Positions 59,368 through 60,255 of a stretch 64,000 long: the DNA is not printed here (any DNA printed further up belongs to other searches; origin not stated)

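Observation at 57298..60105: Agr-type peptide quorum-sensing module in an unusual convergent layout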

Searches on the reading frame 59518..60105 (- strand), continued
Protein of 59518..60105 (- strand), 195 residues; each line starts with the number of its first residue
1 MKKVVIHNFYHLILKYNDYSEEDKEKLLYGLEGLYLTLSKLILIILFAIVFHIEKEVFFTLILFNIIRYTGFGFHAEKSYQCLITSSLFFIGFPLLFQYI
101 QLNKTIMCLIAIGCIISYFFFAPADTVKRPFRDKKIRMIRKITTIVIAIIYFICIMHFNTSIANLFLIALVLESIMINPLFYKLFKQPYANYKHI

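Call 36: get_annotated_region(hit=H3, flank=5000)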
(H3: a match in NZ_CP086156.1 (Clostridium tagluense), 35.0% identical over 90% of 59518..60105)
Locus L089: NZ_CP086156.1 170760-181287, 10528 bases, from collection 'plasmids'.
description: Clostridium tagluense strain CM022 plasmid pCM022-183, complete sequence
organism: Clostridium tagluense (NCBI taxid 360422)
taxonomy: Bacteria; Bacillota; Clostridia; Eubacteriales; Clostridiaceae; Clostridium; Clostridium tagluense
host: -; source: single colony,Lamb; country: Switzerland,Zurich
typing (MOB-suite, as given by PLSDB): non-mobilizable
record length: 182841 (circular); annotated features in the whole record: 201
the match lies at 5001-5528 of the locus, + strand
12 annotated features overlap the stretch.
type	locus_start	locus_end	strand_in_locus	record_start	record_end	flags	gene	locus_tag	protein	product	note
CDS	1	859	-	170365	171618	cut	-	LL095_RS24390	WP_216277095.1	hypothetical protein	-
CDS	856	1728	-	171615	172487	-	-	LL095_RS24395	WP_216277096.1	ABC transporter ATP-binding protein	-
CDS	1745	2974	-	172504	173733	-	-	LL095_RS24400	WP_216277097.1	hypothetical protein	-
CDS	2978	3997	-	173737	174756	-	-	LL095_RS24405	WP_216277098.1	hypothetical protein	-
CDS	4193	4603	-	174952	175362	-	-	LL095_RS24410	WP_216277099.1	hypothetical protein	-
CDS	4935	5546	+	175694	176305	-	-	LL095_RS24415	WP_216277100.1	accessory gene regulator B family protein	GO:0009372 - quorum sensing [Evidence IEA]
CDS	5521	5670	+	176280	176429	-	-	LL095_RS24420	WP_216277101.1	AgrD family cyclic lactone autoinducer peptide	-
CDS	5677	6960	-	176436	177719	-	-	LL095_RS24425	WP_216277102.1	GHKL domain-containing protein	-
CDS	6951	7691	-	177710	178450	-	-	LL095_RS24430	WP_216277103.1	LytTR family DNA-binding domain-containing protein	-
CDS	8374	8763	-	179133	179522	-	-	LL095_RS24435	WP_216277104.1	hypothetical protein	-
CDS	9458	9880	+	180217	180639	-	-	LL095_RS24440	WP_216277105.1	hypothetical protein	-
CDS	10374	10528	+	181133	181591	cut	-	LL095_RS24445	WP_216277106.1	GNAT family N-acetyltransferase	-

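Call 37: get_annotated_region(hit=H18, flank=5000)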
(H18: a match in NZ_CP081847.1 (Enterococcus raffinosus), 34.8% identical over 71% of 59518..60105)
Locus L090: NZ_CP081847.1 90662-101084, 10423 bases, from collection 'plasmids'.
description: Enterococcus raffinosus strain CX012922 plasmid pCX012922, complete sequence
organism: Enterococcus raffinosus (NCBI taxid 71452)
taxonomy: Bacteria; Bacillota; Bacilli; Lactobacillales; Enterococcaceae; Enterococcus; Enterococcus raffinosus
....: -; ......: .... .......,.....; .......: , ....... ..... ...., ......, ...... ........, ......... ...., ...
typing (MOB-suite, as given by PLSDB): non-mobilizable
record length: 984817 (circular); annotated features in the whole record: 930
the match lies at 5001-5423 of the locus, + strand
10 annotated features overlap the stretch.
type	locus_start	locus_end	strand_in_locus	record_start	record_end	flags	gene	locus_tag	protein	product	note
CDS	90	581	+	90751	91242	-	-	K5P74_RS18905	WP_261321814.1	hypothetical protein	-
CDS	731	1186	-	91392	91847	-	-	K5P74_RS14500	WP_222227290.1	hypothetical protein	-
CDS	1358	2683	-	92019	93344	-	-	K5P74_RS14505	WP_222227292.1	replication-associated recombination protein A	GO:0006260 - DNA replication [Evidence IEA]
CDS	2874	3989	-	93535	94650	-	-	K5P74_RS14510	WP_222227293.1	NlpC/P60 family protein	-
CDS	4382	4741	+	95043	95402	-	-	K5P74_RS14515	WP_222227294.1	LytTR family DNA-binding domain-containing protein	-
CDS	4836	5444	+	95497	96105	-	-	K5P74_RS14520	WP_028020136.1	accessory gene regulator AgrB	-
CDS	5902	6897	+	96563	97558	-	-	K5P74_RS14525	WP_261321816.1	GHKL domain-containing protein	-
CDS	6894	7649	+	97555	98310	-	-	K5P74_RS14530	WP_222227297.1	LytTR family DNA-binding domain-containing protein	-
CDS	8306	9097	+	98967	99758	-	-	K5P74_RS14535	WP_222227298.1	TraX family protein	-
CDS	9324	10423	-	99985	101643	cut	-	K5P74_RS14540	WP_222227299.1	MucBP domain-containing protein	-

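Call 39: get_annotated_region(hit=H5, flank=4000)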
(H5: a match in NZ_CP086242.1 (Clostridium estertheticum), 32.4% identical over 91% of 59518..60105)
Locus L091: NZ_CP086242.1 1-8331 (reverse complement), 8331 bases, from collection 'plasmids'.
description: Clostridium estertheticum strain CF009 plasmid pCF009-c, complete sequence
organism: Clostridium estertheticum (NCBI taxid 238834)
taxonomy: Bacteria; Bacillota; Clostridia; Eubacteriales; Clostridiaceae; Clostridium; Clostridium estertheticum
host: -; source: single colony,bovine feces; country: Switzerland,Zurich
typing (MOB-suite, as given by PLSDB): non-mobilizable
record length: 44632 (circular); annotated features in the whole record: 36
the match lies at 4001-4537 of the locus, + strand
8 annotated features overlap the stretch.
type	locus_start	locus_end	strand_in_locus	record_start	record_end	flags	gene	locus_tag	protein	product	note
CDS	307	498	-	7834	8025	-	-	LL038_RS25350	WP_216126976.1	transcription initiation factor TFIIIB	-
CDS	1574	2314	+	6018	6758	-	-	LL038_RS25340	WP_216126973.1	LytTR family DNA-binding domain-containing protein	-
CDS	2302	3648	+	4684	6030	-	-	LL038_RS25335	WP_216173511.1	GHKL domain-containing protein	-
CDS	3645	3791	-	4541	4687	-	-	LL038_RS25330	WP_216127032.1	cyclic lactone autoinducer peptide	-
CDS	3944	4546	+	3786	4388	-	-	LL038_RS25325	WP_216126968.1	accessory gene regulator B family protein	GO:0009372 - quorum sensing [Evidence IEA]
CDS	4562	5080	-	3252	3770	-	-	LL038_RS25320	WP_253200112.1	CPBP family intramembrane glutamic endopeptidase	GO:0071586 - CAAX-box protein processing [Evidence IEA]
CDS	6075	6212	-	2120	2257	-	-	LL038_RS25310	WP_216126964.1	hypothetical protein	-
CDS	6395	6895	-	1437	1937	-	-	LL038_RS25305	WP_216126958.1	hypothetical protein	-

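Call 40: get_annotated_region(hit=H7, flank=4000)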
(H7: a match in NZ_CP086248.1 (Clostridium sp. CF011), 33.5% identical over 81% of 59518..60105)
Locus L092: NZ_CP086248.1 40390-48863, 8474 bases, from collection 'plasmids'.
description: Clostridium sp. CF011 plasmid pCF011-68, complete sequence
organism: Clostridium sp. CF011 (NCBI taxid 2843318)
taxonomy: Bacteria; Bacillota; Clostridia; Eubacteriales; Clostridiaceae; Clostridium; Clostridium sp. CF011
host: -; source: single colony,bovine feces; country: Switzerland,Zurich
typing (MOB-suite, as given by PLSDB): non-mobilizable
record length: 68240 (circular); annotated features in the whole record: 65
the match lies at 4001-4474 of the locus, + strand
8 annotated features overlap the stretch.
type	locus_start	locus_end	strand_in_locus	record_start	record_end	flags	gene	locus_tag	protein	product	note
CDS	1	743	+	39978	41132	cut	-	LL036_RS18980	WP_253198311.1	DNA-binding response regulator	-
CDS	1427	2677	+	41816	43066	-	-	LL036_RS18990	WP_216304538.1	hypothetical protein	-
CDS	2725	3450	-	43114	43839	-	-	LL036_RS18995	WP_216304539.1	LytTR family DNA-binding domain-containing protein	-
CDS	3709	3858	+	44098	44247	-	-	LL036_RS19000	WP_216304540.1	cyclic lactone autoinducer peptide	-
CDS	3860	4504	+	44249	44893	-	-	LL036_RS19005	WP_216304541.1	accessory gene regulator B family protein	GO:0009372 - quorum sensing [Evidence IEA]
CDS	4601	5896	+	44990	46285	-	-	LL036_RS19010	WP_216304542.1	GHKL domain-containing protein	-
CDS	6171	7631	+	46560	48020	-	-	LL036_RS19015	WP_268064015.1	IS1182 family transposase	-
CDS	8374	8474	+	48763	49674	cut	-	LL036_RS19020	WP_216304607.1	ABC transporter ATP-binding protein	-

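Call 41: get_annotated_region(hit=H8, flank=4000)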
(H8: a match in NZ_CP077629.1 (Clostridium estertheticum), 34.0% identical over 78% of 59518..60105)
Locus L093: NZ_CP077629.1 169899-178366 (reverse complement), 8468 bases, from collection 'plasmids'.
description: Clostridium estertheticum strain CF004 plasmid pCF004-A, complete sequence
organism: Clostridium estertheticum (NCBI taxid 238834)
taxonomy: Bacteria; Bacillota; Clostridia; Eubacteriales; Clostridiaceae; Clostridium; Clostridium estertheticum
host: -; source: single colony,bovine feces; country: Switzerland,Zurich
typing (MOB-suite, as given by PLSDB): non-mobilizable
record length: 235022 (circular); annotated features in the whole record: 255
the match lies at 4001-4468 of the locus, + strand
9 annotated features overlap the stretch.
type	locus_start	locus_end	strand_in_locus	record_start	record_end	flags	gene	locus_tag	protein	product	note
CDS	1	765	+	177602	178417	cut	-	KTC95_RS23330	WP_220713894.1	replication initiator protein A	-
CDS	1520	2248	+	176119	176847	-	-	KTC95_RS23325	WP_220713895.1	LytTR family DNA-binding domain-containing protein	-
CDS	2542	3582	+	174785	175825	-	-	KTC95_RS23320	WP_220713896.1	GHKL domain-containing protein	-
CDS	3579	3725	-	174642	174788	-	-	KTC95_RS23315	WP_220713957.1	cyclic lactone autoinducer peptide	-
CDS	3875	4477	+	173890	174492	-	-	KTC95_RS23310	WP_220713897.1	accessory gene regulator B family protein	GO:0009372 - quorum sensing [Evidence IEA]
CDS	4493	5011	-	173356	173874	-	-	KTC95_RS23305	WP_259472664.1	CPBP family intramembrane glutamic endopeptidase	GO:0071586 - CAAX-box protein processing [Evidence IEA]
CDS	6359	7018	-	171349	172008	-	-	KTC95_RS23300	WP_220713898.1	ABC-2 transporter permease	-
CDS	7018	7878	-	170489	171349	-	-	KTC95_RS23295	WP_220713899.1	ABC transporter ATP-binding protein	-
CDS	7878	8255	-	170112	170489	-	-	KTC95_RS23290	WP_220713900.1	GntR family transcriptional regulator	GO:0006355 - regulation of DNA-templated transcription [Evidence IEA]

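Call 42: get_annotated_region(hit=H22, flank=4000)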
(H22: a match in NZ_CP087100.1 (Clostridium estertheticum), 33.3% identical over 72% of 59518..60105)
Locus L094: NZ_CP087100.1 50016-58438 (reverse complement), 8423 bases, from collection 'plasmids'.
description: Clostridium estertheticum strain CEST001 plasmid pCEST-001B, complete sequence
organism: Clostridium estertheticum (NCBI taxid 238834)
taxonomy: Bacteria; Bacillota; Clostridia; Eubacteriales; Clostridiaceae; Clostridium; Clostridium estertheticum
host: -; source: single colony,Vacuum packed lamb meat imported from New Zealand to Switzerland; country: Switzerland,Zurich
typing (MOB-suite, as given by PLSDB): non-mobilizable
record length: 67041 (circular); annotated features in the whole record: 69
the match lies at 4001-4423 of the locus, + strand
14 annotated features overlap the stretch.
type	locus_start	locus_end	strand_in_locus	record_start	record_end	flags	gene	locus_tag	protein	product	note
CDS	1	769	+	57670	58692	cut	-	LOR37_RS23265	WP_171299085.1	RepB family plasmid replication initiator protein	GO:0006270 - DNA replication initiation [Evidence IEA]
CDS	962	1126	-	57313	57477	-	-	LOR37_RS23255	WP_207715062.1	hypothetical protein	-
CDS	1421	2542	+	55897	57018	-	-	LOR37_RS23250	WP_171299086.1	hypothetical protein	-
CDS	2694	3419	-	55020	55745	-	-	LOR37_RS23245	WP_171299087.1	LytTR family DNA-binding domain-containing protein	-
CDS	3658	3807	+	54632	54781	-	-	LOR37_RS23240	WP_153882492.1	hypothetical protein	-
CDS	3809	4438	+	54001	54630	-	-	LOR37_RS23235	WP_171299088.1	accessory gene regulator B family protein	GO:0009372 - quorum sensing [Evidence IEA]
CDS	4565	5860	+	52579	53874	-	-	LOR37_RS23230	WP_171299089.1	GHKL domain-containing protein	-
CDS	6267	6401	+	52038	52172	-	-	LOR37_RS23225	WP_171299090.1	gallidermin/nisin family lantibiotic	-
CDS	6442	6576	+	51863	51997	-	-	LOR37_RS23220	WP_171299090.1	gallidermin/nisin family lantibiotic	-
CDS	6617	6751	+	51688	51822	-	-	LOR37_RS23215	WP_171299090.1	gallidermin/nisin family lantibiotic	-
CDS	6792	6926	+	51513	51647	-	-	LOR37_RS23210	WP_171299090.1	gallidermin/nisin family lantibiotic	-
CDS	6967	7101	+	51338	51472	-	-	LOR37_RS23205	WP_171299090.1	gallidermin/nisin family lantibiotic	-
CDS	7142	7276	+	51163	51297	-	-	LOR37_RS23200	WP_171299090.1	gallidermin/nisin family lantibiotic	-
CDS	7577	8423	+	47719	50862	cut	-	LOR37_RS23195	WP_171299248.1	lantibiotic dehydratase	-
